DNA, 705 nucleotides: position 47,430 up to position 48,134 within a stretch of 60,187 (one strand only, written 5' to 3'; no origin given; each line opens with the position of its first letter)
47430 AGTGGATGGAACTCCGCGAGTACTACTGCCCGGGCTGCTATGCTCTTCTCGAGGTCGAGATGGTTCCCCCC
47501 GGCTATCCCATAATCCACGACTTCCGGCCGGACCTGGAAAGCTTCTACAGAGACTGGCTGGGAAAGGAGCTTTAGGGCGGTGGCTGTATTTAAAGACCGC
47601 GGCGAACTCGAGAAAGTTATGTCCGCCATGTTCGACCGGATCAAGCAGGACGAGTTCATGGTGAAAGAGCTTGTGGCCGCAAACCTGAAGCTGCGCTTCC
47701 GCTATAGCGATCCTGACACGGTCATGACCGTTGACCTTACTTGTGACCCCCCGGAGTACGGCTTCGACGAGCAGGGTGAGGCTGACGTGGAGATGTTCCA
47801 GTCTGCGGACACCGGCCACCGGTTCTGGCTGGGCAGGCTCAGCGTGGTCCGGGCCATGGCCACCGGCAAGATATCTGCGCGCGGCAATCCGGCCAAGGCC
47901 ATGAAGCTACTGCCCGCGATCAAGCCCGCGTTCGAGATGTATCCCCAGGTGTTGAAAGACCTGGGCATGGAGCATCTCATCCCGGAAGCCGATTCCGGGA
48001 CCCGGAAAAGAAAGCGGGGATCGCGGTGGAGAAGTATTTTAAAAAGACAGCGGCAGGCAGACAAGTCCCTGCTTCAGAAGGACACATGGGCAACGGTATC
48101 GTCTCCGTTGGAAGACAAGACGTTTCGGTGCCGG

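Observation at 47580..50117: Single 845-aa polypeptide fusing SCP2, E1 alpha and E1 beta, with no E2/E3 partner nearby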

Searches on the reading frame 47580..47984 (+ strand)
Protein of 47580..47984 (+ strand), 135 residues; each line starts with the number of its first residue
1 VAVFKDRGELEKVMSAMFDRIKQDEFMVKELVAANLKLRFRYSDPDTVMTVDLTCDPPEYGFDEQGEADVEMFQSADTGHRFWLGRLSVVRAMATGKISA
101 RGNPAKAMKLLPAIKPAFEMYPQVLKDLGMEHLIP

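Call 18: search_solved_structures(query=A2, max_evalue=1, show_alignments=2)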
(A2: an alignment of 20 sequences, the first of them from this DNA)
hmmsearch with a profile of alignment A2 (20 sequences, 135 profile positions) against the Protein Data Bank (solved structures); distinct sequences matched with E-value up to 1: 8.
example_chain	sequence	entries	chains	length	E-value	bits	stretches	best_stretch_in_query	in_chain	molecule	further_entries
8af2_A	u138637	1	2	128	0.00056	23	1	45-112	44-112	Enoyl-CoA hydratase 2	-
8af3_A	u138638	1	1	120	0.00057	23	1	45-111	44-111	Enoyl-CoA hydratase 2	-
6z1x_A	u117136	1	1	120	0.00059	23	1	45-110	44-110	Peroxisomal multifunctional enzyme type 2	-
4jgx_A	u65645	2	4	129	0.00063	22.9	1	22-110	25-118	Fatty acid-binding protein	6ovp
1ikt_A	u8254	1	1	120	0.00067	22.8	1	45-110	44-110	ESTRADIOL 17 BETA-DEHYDROGENASE 4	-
6z1w_A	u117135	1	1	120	0.003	20.7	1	45-110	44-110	Peroxisomal multifunctional enzyme type 2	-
4uei_A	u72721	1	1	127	0.26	14.4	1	45-110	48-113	STEROL CARRIER PROTEIN 2/3-OXOACYL-COA THIOLASE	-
2e4m_A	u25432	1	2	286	0.53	13.4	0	20-77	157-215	Main hemagglutinin component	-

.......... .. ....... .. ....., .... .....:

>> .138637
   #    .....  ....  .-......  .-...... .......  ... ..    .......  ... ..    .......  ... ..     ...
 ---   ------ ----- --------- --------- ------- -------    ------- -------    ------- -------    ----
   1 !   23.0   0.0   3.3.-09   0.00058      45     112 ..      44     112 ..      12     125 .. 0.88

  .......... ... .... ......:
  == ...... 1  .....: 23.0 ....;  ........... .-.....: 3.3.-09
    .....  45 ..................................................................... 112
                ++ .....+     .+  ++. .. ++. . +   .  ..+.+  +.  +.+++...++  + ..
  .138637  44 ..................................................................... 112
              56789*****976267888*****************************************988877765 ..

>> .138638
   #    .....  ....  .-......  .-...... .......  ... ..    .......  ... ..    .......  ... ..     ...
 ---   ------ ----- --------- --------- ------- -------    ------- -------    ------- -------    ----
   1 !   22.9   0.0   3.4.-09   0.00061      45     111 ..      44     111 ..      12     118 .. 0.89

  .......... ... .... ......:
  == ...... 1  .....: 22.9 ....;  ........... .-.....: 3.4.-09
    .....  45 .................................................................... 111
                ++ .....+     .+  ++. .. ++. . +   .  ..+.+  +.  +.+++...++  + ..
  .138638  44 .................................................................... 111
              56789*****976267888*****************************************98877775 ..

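Call 19: search_protein_families(library=pfam, alignment_id=A2, max_evalue=0.1)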
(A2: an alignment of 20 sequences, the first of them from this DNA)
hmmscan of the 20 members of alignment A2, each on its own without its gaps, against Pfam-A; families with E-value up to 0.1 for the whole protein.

A. member 1, seq(135 aa): 1 family
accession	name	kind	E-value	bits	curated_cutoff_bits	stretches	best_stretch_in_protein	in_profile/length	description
PF02036.22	SCP2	-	0.0062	17.3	21.3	1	37-111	23-97/101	SCP-2 sterol transfer family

B. families by the number of members that match (of 20 scanned): 4 families
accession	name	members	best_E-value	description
PF02036.22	SCP2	20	1.8e-08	SCP-2 sterol transfer family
PF14864.11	Alkyl_sulf_C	1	0.0083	Alkyl sulfatase C-terminal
PF00392.27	GntR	1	0.04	Bacterial regulatory proteins, gntR family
PF11219.13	DUF3014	1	0.07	Protein of unknown function (DUF3014)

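Call 21: find_related_loci(query=A2, collection=metagenome_contigs, flank=10000)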
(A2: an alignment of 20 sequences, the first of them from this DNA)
Query A2 (135 aa) in metagenome_contigs; peptide patterns used: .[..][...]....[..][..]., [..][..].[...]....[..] (x = any residue, [..] = any of these).
442 stretches matched a pattern; 243 encode a relative of the query (tblastn E <= 1e-3); the best 80 are kept; 80 distinct loci.
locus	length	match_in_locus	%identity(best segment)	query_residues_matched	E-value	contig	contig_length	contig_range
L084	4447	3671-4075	72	1-135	8e-66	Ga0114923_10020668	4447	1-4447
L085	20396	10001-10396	70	4-135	2e-61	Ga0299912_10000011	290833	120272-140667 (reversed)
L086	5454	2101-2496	70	4-135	4e-61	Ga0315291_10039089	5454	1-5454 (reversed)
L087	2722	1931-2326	70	4-135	2e-61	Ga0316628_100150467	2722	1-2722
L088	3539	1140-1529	69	6-135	7e-61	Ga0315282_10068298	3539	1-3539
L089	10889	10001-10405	61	1-135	4e-57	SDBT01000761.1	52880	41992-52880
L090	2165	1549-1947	56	4-135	8e-44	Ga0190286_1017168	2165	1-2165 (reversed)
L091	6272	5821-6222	51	3-135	1e-42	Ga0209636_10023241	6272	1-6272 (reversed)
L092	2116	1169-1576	50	1-135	2e-42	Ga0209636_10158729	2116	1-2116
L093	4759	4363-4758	55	4-134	3e-42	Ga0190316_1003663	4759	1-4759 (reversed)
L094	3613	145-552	49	1-135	4e-42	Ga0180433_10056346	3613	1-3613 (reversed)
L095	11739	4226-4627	52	3-135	9e-42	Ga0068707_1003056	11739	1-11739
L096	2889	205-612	49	1-135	8e-42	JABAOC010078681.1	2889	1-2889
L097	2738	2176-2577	50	3-135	6e-42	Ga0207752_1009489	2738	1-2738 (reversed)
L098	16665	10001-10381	52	4-130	6e-42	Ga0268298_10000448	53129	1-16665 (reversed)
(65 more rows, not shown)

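Call 27: search_protein_representatives(alignment_id=A2)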
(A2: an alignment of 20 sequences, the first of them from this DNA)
Query: 20 sequences, 135 profile positions. Proteins with E-value up to 0.001 (for the whole library): 981; up to 1e-10: 469; up to 1e-30: 41. The best 150 are listed.
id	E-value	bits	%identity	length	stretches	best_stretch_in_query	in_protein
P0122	1.4e-57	209.6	-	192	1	1-134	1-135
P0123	1.0e-56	206.8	-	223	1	1-134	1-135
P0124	1.6e-55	202.9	-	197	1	1-135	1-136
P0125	4.9e-55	201.3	-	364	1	1-134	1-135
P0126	8.7e-52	190.8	-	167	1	1-128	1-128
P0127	2.9e-51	189.1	-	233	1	1-134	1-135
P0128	9.0e-49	181.0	-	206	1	1-135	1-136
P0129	5.6e-46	172.0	-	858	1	1-134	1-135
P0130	1.4e-45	170.7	-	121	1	1-119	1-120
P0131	8.2e-43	161.7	-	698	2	8-126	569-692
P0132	1.9e-42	160.6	-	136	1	1-134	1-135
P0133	4.4e-42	159.4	-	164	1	1-132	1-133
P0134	3.4e-38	146.8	-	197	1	1-134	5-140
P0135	3.2e-37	143.6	-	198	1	1-133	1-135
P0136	8.1e-37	142.4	-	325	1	1-133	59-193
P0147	1.2e-33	132.0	-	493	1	1-134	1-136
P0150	5.6e-33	129.9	-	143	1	1-134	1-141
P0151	9.6e-33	129.2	-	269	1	3-134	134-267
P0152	1.3e-32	128.8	-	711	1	1-132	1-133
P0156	2.7e-31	124.5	-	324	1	3-134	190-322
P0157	2.9e-31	124.3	-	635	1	1-134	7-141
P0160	6.9e-31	123.1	-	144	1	1-134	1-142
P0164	3.6e-30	120.8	-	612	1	3-134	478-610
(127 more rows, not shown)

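Call 28: search_protein_families(library=pfam, proteins=[P0131, P0164, P0156, P0151, P0136, P0150, P0160, P0147, P0152, P0157], max_evalue=0.001)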
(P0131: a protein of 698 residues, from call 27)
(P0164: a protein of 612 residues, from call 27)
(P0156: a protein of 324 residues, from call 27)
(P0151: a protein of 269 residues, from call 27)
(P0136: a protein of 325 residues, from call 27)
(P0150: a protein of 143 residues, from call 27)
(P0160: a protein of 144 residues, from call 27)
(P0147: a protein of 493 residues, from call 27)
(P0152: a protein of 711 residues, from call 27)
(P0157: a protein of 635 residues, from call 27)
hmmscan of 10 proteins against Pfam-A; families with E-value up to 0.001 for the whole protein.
P0131 (698 aa): 4 families
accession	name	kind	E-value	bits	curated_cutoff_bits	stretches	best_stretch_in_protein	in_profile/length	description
PF25137.1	ADH_Fe_C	-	3.7e-49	167.5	27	1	190-382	1-191/194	Fe-containing alcohol dehydrogenase family, C-terminal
PF00465.25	Fe-ADH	-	5e-43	147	31.3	1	12-179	1-168/168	Iron-containing alcohol dehydrogenase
PF02036.22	SCP2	-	3e-11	44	21.3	2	614-676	35-96/101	SCP-2 sterol transfer family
PF13685.12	Fe-ADH_2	-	6.8e-10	39.6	28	1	18-112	3-94/149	Iron-containing alcohol dehydrogenase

P0164 (612 aa): 4 families
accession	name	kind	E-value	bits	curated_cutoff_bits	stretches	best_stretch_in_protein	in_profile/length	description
PF25137.1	ADH_Fe_C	-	3e-51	174.3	27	2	193-315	1-123/194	Fe-containing alcohol dehydrogenase family, C-terminal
PF00465.25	Fe-ADH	-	1.6e-46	158.5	31.3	1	11-182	1-168/168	Iron-containing alcohol dehydrogenase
PF13685.12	Fe-ADH_2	-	1.8e-09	38.2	28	1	19-110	5-93/149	Iron-containing alcohol dehydrogenase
PF02036.22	SCP2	-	1.7e-05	25.5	21.3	1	499-590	9-100/101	SCP-2 sterol transfer family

P0156 (324 aa): 1 family
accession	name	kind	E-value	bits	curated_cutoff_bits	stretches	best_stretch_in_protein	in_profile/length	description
PF25137.1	ADH_Fe_C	-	2.5e-22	79.9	27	2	2-53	72-123/194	Fe-containing alcohol dehydrogenase family, C-terminal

P0151 (269 aa): 2 families
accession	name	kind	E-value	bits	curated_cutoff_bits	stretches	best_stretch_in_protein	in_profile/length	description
PF25137.1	ADH_Fe_C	-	4.3e-07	30.3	27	1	31-101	127-191/194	Fe-containing alcohol dehydrogenase family, C-terminal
PF02036.22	SCP2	-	1.1e-06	29.3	21.3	1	150-246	2-99/101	SCP-2 sterol transfer family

P0136 (325 aa): 1 family
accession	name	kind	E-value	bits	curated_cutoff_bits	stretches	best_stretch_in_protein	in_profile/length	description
PF02036.22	SCP2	-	5e-06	27.2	21.3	1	88-174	15-100/101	SCP-2 sterol transfer family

P0150 (143 aa): 1 family
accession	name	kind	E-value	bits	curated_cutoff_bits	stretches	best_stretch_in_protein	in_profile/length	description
PF02036.22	SCP2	-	4.3e-05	24.2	21.3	1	29-118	14-97/101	SCP-2 sterol transfer family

P0160 (144 aa): 0 families

P0147 (493 aa): 2 families
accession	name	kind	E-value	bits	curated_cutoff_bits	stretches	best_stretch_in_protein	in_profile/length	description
PF02779.29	Transket_pyr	-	1.7e-25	90.1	27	1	355-469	2-111/174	Transketolase, pyrimidine binding domain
PF00676.26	E1_dh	-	2.5e-14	53.4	22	1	251-323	224-298/300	Dehydrogenase E1 component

P0152 (711 aa): 5 families
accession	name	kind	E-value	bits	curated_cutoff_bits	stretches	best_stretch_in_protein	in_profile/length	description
PF00676.26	E1_dh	-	4.4e-65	220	22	1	205-495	3-294/300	Dehydrogenase E1 component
PF02779.29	Transket_pyr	-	2e-41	142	27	1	533-705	4-173/174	Transketolase, pyrimidine binding domain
PF13292.11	DXP_synthase_N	-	2.7e-05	24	21.2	1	314-428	120-234/274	1-deoxy-D-xylulose-5-phosphate synthase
PF02775.26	TPP_enzyme_C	-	0.00027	21.2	21.9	0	304-372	25-89/151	Thiamine pyrophosphate enzyme, C-terminal TPP binding domain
PF00456.26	Transketolase_N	-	0.00066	19.2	22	0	324-429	141-244/334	Transketolase, thiamine diphosphate binding domain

P0157 (635 aa): 4 families
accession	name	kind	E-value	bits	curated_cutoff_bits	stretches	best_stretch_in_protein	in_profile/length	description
PF00676.26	E1_dh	-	4.7e-78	262.6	22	1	215-512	2-299/300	Dehydrogenase E1 component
PF02779.29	Transket_pyr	-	1.6e-21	77.2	27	1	540-631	2-93/174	Transketolase, pyrimidine binding domain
PF02775.26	TPP_enzyme_C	-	5.3e-06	26.7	21.9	1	313-437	25-151/151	Thiamine pyrophosphate enzyme, C-terminal TPP binding domain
PF13292.11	DXP_synthase_N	-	8.1e-05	22.5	21.2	1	319-378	114-173/274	1-deoxy-D-xylulose-5-phosphate synthase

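Call 29: find_encoding_contigs(protein=P0150, flank=6000, max_places=4)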
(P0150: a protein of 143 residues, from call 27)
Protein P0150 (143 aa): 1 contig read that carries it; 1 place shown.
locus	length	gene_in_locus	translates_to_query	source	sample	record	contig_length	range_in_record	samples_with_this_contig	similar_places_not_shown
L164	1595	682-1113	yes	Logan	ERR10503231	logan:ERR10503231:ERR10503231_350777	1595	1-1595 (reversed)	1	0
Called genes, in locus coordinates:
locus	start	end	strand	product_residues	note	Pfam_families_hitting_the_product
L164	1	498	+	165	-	?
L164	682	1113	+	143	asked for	-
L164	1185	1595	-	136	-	?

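Call 48: predict_structure(alignment_id=A2)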
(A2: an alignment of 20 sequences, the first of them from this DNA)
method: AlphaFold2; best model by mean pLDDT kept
length: 135 residues; sequences in the alignment: 20
mean_pLDDT: 93.6   pTM: 0.85
mean pLDDT of the five models: 93.6, 93.3, 93.3, 92.5, 92.1
residues with pLDDT >= 90: 118; 70-90: 16; 50-70: 1; < 50: 0
segments of 3 or more residues with pLDDT < 50: none
pLDDT, mean of each block of 10 residues (from residue 1): 90 97 94 94 96 94 91 96 93 93 90 93 97 93
secondary structure, 60 per line:
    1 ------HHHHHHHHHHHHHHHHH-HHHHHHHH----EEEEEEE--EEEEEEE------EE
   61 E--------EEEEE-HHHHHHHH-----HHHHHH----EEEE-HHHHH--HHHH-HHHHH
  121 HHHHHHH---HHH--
elements in order: H7-23 H25-32 E37-43 E46-52 E59-61 E70-74 H76-83 H89-94 E99-102 H104-108 H111-114 H116-127

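Call 51: fold_search(model_id=the predicted structure, library=pdb)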
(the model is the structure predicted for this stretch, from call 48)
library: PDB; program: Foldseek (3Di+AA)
matches with E <= 10: 239; with E <= 0.001: 40
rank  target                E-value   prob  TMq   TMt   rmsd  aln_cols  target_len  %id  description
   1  8af2_A                3.3e-06  1.00  0.66  0.72   4.9       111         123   21  Human Sterol Carrier Protein with unnatural amino acid 2,2'-bipyridine alanine incorporated at position 111 (released 2023-08-16)
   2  6z1x                  3.7e-06  1.00  0.67  0.77   2.6       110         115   20  Crystal structure of human steroid carrier protein SL (SCP-2L) mutant V83C (released 2021-03-03)
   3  1ikt                  4.2e-06  1.00  0.64  0.75   2.3       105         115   21  LIGANDED STEROL CARRIER PROTEIN TYPE 2 (SCP-2) LIKE DOMAIN OF HUMAN MULTIFUNCTIONAL ENZYME TYPE 2 (MFE-2) (released 2001-11-14)
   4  8af3                  4.2e-06  1.00  0.66  0.76   2.4       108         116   20  Sterol carrier protein Artifical metalloenzyme incorporating Q111C mutation coupled to 2,2'-bipyridine (released 2023-08-16)
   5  4jgx_B                4.2e-06  1.00  0.60  0.63   3.8       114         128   19  The Structure of Sterol Carrier Protein 2 from the Yeast Yarrowia Lipolytica (released 2013-12-18)
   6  6ovp_B                5.7e-06  1.00  0.59  0.62   3.9       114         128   20  Sterol Carrier Protein 2 from Yarrowia Lipolytica (apo form) (released 2020-05-20)
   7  6z1w                  6.1e-06  1.00  0.63  0.73   2.0       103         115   22  Crystal structure of human steroid carrier protein SL (SCP-2L) mutant A100C (released 2021-03-03)
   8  4jgx_A                2.1e-05  1.00  0.57  0.64   4.4       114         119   20  The Structure of Sterol Carrier Protein 2 from the Yeast Yarrowia Lipolytica (released 2013-12-18)
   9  2yhe_B                2.4e-05  1.00  0.58  0.13   1.8        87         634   15  Structure determination of the stereoselective inverting sec- alkylsulfatase Pisa1 from Pseudomonas sp. (released 2012-05-16)
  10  6ovp_A                2.9e-05  1.00  0.50  0.57   3.8        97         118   23  Sterol Carrier Protein 2 from Yarrowia Lipolytica (apo form) (released 2020-05-20)
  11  8af2_B                3.3e-05  1.00  0.66  0.72   2.4       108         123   20  Human Sterol Carrier Protein with unnatural amino acid 2,2'-bipyridine alanine incorporated at position 111 (released 2023-08-16)
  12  4av7_A                3.5e-05  1.00  0.59  0.13   1.7        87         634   15  Structure determination of the double mutant S233Y F250G from the sec- alkyl sulfatase PisA1 (released 2012-12-05)
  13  2yhe_A                5.6e-05  1.00  0.58  0.13   1.8        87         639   15  Structure determination of the stereoselective inverting sec- alkylsulfatase Pisa1 from Pseudomonas sp. (released 2012-05-16)
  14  3bn8_A                6.3e-05  1.00  0.60  0.68   6.2       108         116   17  Crystal structure of a putative sterol carrier protein type 2 (af1534) from archaeoglobus fulgidus dsm 4304 at 2.11 A  (released 2007-12-25)
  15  2c0l_B                6.7e-05  1.00  0.63  0.69   2.5       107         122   18  TPR DOMAIN OF HUMAN PEX5P IN COMPLEX WITH HUMAN MSCP2 (released 2006-11-15)
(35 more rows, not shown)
